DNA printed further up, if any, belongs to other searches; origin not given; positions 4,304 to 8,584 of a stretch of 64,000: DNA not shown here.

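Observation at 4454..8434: FlgL (HAP3) expanded to 1326 aa by an insert of about 1050 residues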

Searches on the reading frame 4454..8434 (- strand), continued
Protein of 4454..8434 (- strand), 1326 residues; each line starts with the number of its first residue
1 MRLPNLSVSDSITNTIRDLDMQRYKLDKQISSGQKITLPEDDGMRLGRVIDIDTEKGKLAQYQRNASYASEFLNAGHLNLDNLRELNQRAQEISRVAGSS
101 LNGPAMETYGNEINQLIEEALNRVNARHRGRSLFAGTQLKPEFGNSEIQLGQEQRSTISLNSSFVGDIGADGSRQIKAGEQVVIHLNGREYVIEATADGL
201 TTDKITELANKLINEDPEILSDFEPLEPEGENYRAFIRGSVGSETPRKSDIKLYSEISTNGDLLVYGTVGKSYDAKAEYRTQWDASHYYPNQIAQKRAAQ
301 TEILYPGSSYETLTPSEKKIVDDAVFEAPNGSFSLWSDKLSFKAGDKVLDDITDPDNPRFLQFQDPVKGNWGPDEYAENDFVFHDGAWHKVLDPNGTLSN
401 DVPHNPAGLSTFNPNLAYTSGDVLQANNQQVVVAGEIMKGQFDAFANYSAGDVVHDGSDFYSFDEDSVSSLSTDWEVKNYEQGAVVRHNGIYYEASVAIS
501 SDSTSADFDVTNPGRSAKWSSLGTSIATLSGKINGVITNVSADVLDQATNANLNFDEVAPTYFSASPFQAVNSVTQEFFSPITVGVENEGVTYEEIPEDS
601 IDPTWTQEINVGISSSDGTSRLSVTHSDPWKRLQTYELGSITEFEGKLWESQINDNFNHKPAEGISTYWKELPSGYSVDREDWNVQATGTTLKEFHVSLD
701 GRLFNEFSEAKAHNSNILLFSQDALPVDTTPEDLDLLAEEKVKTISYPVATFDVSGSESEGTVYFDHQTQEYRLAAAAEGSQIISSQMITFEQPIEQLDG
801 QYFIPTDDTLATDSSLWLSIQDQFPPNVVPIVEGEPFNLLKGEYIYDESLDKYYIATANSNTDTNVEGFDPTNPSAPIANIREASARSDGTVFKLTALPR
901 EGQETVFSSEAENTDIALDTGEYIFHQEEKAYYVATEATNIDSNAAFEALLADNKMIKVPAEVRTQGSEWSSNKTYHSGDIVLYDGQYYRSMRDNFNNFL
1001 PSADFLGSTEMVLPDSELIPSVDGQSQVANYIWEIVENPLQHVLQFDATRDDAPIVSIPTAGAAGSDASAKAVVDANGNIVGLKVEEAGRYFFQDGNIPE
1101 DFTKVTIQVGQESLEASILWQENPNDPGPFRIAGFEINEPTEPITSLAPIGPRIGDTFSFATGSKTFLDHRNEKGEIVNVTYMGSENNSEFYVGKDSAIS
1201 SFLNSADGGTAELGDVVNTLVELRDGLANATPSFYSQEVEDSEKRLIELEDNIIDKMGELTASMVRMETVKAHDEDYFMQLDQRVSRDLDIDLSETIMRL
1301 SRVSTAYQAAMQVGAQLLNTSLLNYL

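Call 17: find_related_loci(query=window:4457-8434:-, collection=genome_contigs, flank=10000)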
Query window:4457-8434:- (1326 aa) in genome_contigs; peptide patterns used: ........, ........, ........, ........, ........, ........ (x = any residue, [..] = any of these).
41 stretches matched a pattern; 13 encode a relative of the query (tblastn E <= 1e-3); 11 distinct loci.
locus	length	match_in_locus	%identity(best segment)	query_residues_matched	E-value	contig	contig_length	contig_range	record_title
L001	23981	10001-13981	84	1-1326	0e+0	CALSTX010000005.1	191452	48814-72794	MAG: uncultured Opitutales bacterium isolate AC_MB256 genome assembly, contig: contig_27067_AC_MB256, whole genome shotg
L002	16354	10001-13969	66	1-1326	0e+0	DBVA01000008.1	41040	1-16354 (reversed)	MAG TPA_asm: Opitutia bacterium UBA1276 UBA1276_contig_10270, whole genome shotgun sequence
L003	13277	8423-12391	65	1-1326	0e+0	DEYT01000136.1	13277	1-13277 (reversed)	MAG TPA_asm: Opitutia bacterium UBA3151 UBA3151_contig_9819, whole genome shotgun sequence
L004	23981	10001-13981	83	1-1326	0e+0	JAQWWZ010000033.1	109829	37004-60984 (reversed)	MAG: Opitutales bacterium isolate cluster3_bin.19 k119_672461, whole genome shotgun sequence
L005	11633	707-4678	64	1-1326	0e+0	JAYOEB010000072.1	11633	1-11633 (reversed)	MAG: Opitutia bacterium isolate 139553_S155_concoct_bins.tsv.047_sub NODE_6665_length_11633_cov_4.179219, whole genome s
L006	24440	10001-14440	56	1-1326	5e-120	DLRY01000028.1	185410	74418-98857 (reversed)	MAG TPA_asm: Opitutia bacterium UBA7876 UBA7876_contig_590, whole genome shotgun sequence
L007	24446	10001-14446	44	1-1326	2e-117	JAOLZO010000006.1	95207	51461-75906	Verrucomicrobia bacterium isolate AH-558-J18 AH-558-J18_NODE_6, whole genome shotgun sequence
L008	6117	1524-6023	36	1-1326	9e-115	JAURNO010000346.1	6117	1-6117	MAG: Verrucomicrobiota bacterium isolate SFB_Poly_Co_100 k141_3183114, whole genome shotgun sequence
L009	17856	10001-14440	52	1-1326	4e-111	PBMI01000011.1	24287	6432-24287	MAG: Opitutia bacterium isolate SP216 2800, whole genome shotgun sequence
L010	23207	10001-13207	45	1-1317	5e-176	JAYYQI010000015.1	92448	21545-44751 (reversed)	MAG: Verrucomicrobiota bacterium isolate DS_MAG46 DS_MAG46_0015, whole genome shotgun sequence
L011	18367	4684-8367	53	1-1321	2e-110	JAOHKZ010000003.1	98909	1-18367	Opitutales bacterium isolate AM-382-K23 AM-382-K23_NODE_3, whole genome shotgun sequence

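Call 26: search_solved_structures(query=window:4457-8434:-, max_evalue=1, show_alignments=0)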
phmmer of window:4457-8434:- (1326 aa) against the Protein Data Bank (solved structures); distinct sequences matched with E-value up to 1: 4.
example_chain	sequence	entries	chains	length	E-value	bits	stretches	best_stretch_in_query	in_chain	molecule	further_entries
9go6_L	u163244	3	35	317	0.0027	18.8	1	17-140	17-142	Flagellar hook-associated protein | Flagellar hook-associated protein 3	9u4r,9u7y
7b5h_AE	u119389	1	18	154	0.072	14.1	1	629-675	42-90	All3316 protein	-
8wwq_A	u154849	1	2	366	0.14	13.2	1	956-1002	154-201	geniposidic acid O-methyltransferase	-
4kms_A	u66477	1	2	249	0.84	10.6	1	569-620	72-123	Acetoacetyl-CoA reductase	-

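Call 42: predict_structure(alignment_id=A1)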
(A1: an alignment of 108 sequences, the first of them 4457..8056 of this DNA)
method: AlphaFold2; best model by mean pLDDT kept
length: 1200 residues; sequences in the alignment: 108
mean_pLDDT: 75.7   pTM: 0.66
mean pLDDT of the five models: 75.7, 73.5, 72.8, 69.7, 68.3
residues with pLDDT >= 90: 272; 70-90: 525; 50-70: 304; < 50: 99
segments of 3 or more residues with pLDDT < 50: 1-7, 9-12, 202-209, 271-286, 294-302, 407-410, 430-434, 453-477, 1070-1072, 1191-1193, 1195-1200
pLDDT, mean of each block of 10 residues (from residue 1): 41 71 91 87 83 89 89 89 90 73 82 68 85 90 89 78 71 75 85 71 43 62 56 64 60 64 62 44 50 45 54 67 74 70 60 76 76 82 78 77 53 55 55 52 53 45 34 49 88 90 86 90 90 82 88 89 91 93 91 80 84 90 93 92 93 89 87 89 75 82 79 87 85 75 69 80 87 87 72 87 89 86 90 91 89 92 93 80 86 86 92 93 91 90 92 89 87 89 88 85 89 71 86 88 82 75 50 50 66 74 58 67 65 55 55 60 61 58 55 44
secondary structure, 60 per line:
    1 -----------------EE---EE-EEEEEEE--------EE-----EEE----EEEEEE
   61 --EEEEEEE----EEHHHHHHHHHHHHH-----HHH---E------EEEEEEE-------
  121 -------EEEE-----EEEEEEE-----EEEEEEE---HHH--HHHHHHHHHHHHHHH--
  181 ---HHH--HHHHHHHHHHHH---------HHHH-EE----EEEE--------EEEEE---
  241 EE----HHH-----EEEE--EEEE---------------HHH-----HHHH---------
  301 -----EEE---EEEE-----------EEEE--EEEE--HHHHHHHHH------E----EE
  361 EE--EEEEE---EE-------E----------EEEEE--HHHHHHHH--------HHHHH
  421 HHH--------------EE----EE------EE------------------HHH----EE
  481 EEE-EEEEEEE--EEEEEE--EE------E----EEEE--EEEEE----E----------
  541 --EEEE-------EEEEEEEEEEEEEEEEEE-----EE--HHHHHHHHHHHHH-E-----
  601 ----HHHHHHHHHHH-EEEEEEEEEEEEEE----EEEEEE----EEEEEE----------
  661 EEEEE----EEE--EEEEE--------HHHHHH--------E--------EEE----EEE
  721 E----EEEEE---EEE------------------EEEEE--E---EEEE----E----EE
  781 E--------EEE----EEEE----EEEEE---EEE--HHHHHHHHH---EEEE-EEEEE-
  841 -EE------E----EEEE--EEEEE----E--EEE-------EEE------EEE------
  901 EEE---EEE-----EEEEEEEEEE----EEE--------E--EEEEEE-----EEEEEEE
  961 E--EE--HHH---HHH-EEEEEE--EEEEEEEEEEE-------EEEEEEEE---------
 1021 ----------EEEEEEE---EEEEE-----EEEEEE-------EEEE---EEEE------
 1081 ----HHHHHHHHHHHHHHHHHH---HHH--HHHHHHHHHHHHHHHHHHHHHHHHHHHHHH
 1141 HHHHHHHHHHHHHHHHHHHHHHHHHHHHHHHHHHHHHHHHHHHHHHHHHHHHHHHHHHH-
elements in order (helices of 4 or more, strands of 3 or more residues): E26-32 E48-50 E55-60 E63-69 H76-88 E107-113 E128-131 E137-143 E149-155 H164-178 H189-200 H210-213 E221-224 E233-237 E255-258 E261-264 H288-291 E306-308 E312-315 E327-330 E333-336 H339-347 E359-362 E365-369 E393-397 H400-407 H416-423 E479-483 E485-491 E494-499 E515-518 E521-525 E543-546 E554-571 H581-593 H605-615 E617-630 E635-640 E645-650 E661-665 E670-672 E675-679 H688-693 E711-713 E718-721 E726-730 E734-736 E755-759 E766-769 E779-781 E790-792 E797-800 E805-809 E813-815 H818-826 E830-833 E835-839 E855-858 E861-865 E873-875 E883-885 E892-894 E901-903 E907-909 E915-924 E929-931 E943-948 E954-961 E978-983 E986-996 E1004-1011 E1031-1037 E1041-1045 E1051-1056 E1064-1067 E1071-1074 H1085-1102 H1111-1199
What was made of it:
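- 4805..8014 (-): FlgL residues 141-1210: outer insert, 117.5 kDa, pI 4.2. AlphaFold predicts it mostly beta, with confident parts at 146-326 and 606-1176 (call 42).
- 6620..7417 (-): FlgL residues about 340-605: variable part of the insert. Its pLDDT is mostly below 65 (call 42).
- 4457..4804 (-): FlgL residues 1211-1326: C-terminal D1/D0 helices. AlphaFold helices at model residues 1085-1199, which are protein residues 1211-1325 (call 42).
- On FlgL / HAP3 (NCBIfam TIGR02550): AlphaFold predicts long helices over 1211-1325 (call 42).
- Checked: The AlphaFold helices start at about residue 1211 (call 42).
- AlphaFold gives pLDDT 75.7 and pTM 0.66, with confident beta-rich domains (call 42).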

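Call 45: fold_search(model_id=the predicted structure, library=pdb)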
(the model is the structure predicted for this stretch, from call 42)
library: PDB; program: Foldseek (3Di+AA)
matches with E <= 10: 292; with E <= 0.001: 0
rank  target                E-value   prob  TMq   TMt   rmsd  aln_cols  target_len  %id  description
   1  4nyy_A                2.4e-03  0.98  0.05  0.11  10.2       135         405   17  Structure of Vibrio cholerae chitin de-N-acetylase in complex with acetate ion (ACT) in P 2 21 21 (released 2014-08-13)
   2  4nyu                  2.8e-03  0.99  0.05  0.11  10.3       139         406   17  Structure of Vibrio cholerae chitin de-N-acetylase in complex with acetate ion (ACT) in C 2 2 21 (released 2014-08-13)
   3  9jeo_D                3.8e-03  0.98  0.05  0.11  10.1       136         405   15  Chito oligosaccharide deacetylase from vibrio campbellii (VhCOD) in complex with N-acetyl-beta-D-glucosaminyl-1,4-D-gl (released 2025-09-10)
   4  4nyy_C                5.0e-03  0.95  0.04  0.10  10.7       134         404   17  Structure of Vibrio cholerae chitin de-N-acetylase in complex with acetate ion (ACT) in P 2 21 21 (released 2014-08-13)
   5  8yfp_B                5.2e-03  0.98  0.05  0.12   9.5       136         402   14  Chito oligosaccharide deacetylase from vibrio campbellii (VhCOD) (released 2025-02-26)
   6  8yfp_A                5.8e-03  0.97  0.05  0.11  10.1       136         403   15  Chito oligosaccharide deacetylase from vibrio campbellii (VhCOD) (released 2025-02-26)
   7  4ny2_A                6.1e-03  0.98  0.05  0.11   9.6       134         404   16  Structure of Vibrio cholerae chitin de-N-acetylase in complex with acetate ion (ACT) in P 21 (released 2014-08-13)
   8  9jen_A                7.2e-03  0.96  0.05  0.11  10.0       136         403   14  Chito oligosaccharide deacetylase from vibrio campbellii (VhCOD) complex Tetraacetyl-Chitotetraose Oligosaccharide (Gl (released 2025-09-10)
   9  4nz4_A                8.0e-03  0.97  0.05  0.11   9.9       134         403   17  Structure of Vibrio cholerae chitin de-N-acetylase in complex with 2-(ACETYLAMINO)-2-DEOXY-A-D-GLUCOPYRANOSE (NDG) and (released 2014-08-13)
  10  8yh4_A                8.4e-03  0.96  0.05  0.11   9.9       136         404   15  Chito oligosaccharide deacetylase from vibrio campbellii (VhCOD) in complex with chitosanbiose (GlcN)2 (released 2025-03-05)
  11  9jeo_A                9.9e-03  0.96  0.05  0.11  10.0       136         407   14  Chito oligosaccharide deacetylase from vibrio campbellii (VhCOD) in complex with N-acetyl-beta-D-glucosaminyl-1,4-D-gl (released 2025-09-10)
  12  9jt0_A                9.9e-03  0.95  0.05  0.11  10.0       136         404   15  Chito oligosaccharide deacetylase from vibrio campbellii (VhCOD) complex with Chitobiose (released 2025-10-01)
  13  4nz1_A                1.3e-02  0.89  0.04  0.10  10.8       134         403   17  Structure of Vibrio cholerae chitin de-N-acetylase in complex with DI(N-ACETYL-D-GLUCOSAMINE) (CBS) in P 21 (released 2014-08-13)
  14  4ny2_B                1.6e-02  0.85  0.04  0.10  11.2       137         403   14  Structure of Vibrio cholerae chitin de-N-acetylase in complex with acetate ion (ACT) in P 21 (released 2014-08-13)
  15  3wx7_A                2.2e-02  0.91  0.05  0.11   9.8       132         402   13  Crystal structure of COD (released 2014-12-03)
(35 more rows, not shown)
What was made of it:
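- On CBM5/12 (Pfam PF02839): E-values are weak, 0.002-0.3, because the query is 1200 residues long (call 45).
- Closest known: CBM5/12 chitin-binding modules. Same: The fold matches with Foldseek probability 0.98-1.0 (call 45).
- Foldseek matches solved CBM5/12 domains with probability 0.98-1.0 (call 45). The Foldseek E-values for the CBM matches in the PDB are weak (0.002-0.3), although the probabilities are high (call 45).
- Tried and rejected: Foldseek of the 1200-residue model against the PDB (call 45).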

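Call 61: fold_search(model_id=the predicted structure, library=viral)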
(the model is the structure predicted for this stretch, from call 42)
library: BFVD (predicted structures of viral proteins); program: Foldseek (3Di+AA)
matches with E <= 10: 562; with E <= 0.001: 25
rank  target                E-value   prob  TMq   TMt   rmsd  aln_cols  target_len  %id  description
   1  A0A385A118            3.0e-13  1.00  0.08  0.09  42.6      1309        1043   11  (no name in the UniProt tables at hand)
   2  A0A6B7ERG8            3.9e-12  0.99  0.05  0.05  40.0      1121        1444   13  (no name in the UniProt tables at hand)
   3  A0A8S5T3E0            1.3e-11  1.00  0.07  0.07  47.6      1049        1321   11  Chitin oligosaccharide deacetylase [Myoviridae sp. ctqfO1]
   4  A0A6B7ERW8            4.3e-07  0.98  0.06  0.11  31.1       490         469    8  (no name in the UniProt tables at hand)
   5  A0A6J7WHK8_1          4.3e-07  0.89  0.07  0.07  54.4       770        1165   10  ChiC_BD domain containing protein [uncultured Caudovirales phage]
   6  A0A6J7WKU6            3.9e-06  0.95  0.06  0.07  32.3       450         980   13  Carbohydrate-binding module family 5/12 [uncultured Caudovirales phage]
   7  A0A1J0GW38            4.1e-06  0.57  0.08  0.10  40.2      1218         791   10  Chitin-binding type-3 domain-containing protein [Streptomyces phage BRock]
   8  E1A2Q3                4.4e-06  1.00  0.06  0.23  19.7       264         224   13  Uncharacterized protein [Aeromonas phage phiAS5]
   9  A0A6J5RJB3            5.7e-06  0.95  0.07  0.06  39.3       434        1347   13  Pectinesterase, catalytic [uncultured Caudovirales phage]
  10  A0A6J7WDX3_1          1.1e-05  0.66  0.06  0.05  38.1       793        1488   10  Concanavalin A-like lectin/glucanases superfamily [uncultured Caudovirales phage]
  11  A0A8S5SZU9            1.6e-05  0.44  0.04  0.05  41.1       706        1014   10  Tail protein [Myoviridae sp. ctWb16]
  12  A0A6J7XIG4            4.7e-05  0.60  0.06  0.09  36.6       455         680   13  Uncharacterized protein [uncultured Caudovirales phage]
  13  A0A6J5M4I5            5.2e-05  0.18  0.05  0.07  33.3      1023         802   10  Uncharacterized protein [uncultured Caudovirales phage]
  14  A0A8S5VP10            5.5e-05  0.35  0.04  0.09  40.2       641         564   10  (no name in the UniProt tables at hand)
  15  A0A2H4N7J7            7.9e-05  0.75  0.06  0.06  20.1       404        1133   14  (no name in the UniProt tables at hand)
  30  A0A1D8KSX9            1.9e-03  0.05  0.05  0.05  73.6      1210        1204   12  Structural protein [Synechococcus phage S-WAM2]
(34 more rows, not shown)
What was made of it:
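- Foldseek also matches phage structural proteins built of such repeats, E 3e-13 (call 61). The best structural neighbours of the whole insert are phage tail or structural proteins made of the same repeats, which are typically surface binders (call 61).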
